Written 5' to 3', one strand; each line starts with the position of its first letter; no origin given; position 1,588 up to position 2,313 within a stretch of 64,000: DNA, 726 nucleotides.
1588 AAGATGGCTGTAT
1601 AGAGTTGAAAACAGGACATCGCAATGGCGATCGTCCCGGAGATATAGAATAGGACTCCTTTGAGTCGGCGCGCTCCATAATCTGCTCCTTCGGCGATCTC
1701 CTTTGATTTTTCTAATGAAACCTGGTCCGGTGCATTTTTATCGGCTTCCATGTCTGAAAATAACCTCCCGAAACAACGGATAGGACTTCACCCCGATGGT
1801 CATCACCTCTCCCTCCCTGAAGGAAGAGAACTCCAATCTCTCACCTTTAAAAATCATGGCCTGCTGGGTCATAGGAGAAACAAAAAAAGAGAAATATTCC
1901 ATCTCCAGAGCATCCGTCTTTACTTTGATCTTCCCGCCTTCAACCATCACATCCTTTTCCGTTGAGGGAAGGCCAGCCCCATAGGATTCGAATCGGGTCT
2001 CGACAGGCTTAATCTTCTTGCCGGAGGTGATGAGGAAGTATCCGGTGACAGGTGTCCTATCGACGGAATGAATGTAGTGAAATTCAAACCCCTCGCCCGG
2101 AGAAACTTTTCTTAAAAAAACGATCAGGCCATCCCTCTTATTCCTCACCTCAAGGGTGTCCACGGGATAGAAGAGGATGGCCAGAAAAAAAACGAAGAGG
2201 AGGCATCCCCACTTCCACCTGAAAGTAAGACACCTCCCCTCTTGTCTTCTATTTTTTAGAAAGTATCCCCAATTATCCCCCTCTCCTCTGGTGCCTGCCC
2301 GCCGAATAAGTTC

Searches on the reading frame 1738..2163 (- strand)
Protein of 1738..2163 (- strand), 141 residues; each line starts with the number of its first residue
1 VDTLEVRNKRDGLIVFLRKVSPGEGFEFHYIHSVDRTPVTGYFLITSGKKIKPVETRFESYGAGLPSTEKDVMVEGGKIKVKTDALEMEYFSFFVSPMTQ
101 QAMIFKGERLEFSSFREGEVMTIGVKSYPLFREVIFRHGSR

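Call 30: search_protein_families(library=pfam, proteins=[window:1738-2163:-], max_evalue=0.001)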
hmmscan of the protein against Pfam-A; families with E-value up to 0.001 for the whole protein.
window:1738-2163:- (141 aa): 1 family
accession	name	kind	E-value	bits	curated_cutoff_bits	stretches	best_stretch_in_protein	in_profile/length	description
PF08905.16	DUF1850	-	1.8e-14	54.3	27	1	26-111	1-86/87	Domain of unknown function (DUF1850)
